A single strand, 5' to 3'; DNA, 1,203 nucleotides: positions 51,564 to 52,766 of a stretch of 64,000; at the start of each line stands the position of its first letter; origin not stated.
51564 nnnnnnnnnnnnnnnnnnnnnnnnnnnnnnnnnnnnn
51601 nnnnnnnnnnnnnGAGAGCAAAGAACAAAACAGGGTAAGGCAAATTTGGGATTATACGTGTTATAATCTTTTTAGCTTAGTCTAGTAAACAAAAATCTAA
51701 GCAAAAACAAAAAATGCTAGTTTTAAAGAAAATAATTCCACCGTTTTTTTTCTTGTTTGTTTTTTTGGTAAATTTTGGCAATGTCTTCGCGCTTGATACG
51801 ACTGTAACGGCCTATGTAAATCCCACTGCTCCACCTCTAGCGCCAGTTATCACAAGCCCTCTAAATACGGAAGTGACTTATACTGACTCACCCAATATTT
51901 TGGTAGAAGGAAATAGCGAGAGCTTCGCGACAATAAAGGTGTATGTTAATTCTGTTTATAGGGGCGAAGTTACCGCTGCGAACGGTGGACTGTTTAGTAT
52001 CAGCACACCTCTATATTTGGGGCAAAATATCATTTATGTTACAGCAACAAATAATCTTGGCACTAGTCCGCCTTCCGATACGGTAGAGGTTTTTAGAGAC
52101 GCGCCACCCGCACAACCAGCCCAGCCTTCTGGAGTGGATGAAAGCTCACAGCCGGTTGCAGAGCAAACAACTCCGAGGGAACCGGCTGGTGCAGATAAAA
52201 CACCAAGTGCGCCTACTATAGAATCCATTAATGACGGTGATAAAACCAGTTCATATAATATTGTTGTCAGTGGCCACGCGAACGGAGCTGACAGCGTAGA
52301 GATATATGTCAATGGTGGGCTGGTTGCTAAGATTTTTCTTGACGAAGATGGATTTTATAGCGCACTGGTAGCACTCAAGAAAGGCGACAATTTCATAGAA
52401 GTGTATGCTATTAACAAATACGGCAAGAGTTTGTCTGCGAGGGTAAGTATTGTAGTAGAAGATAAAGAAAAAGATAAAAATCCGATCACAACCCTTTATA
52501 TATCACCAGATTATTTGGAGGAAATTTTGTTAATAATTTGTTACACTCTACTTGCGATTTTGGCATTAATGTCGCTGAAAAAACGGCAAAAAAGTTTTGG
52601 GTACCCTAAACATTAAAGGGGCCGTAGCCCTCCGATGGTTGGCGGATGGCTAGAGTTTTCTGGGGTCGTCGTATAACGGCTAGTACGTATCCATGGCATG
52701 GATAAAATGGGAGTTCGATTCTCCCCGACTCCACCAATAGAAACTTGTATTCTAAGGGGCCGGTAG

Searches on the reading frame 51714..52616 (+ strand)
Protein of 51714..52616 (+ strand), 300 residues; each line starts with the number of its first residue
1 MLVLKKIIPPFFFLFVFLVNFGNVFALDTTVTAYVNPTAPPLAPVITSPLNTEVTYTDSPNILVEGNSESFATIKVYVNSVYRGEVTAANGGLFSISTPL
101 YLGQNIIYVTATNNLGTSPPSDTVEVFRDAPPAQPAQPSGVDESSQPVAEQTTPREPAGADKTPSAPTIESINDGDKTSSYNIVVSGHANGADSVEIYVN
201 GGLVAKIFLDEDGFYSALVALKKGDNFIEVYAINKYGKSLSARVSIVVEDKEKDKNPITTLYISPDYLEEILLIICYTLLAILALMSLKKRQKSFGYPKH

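Call 76: search_protein_families(library=pfam, proteins=[window:51714-52616:+], max_evalue=0.001)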
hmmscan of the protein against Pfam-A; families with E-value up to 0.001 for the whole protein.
window:51714-52616:+ (300 aa): 1 family
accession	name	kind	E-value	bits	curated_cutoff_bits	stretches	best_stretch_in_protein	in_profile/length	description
PF09136.16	Glucodextran_B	-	6.9e-15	55.2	27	1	168-248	4-81/83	Glucodextranase, domain B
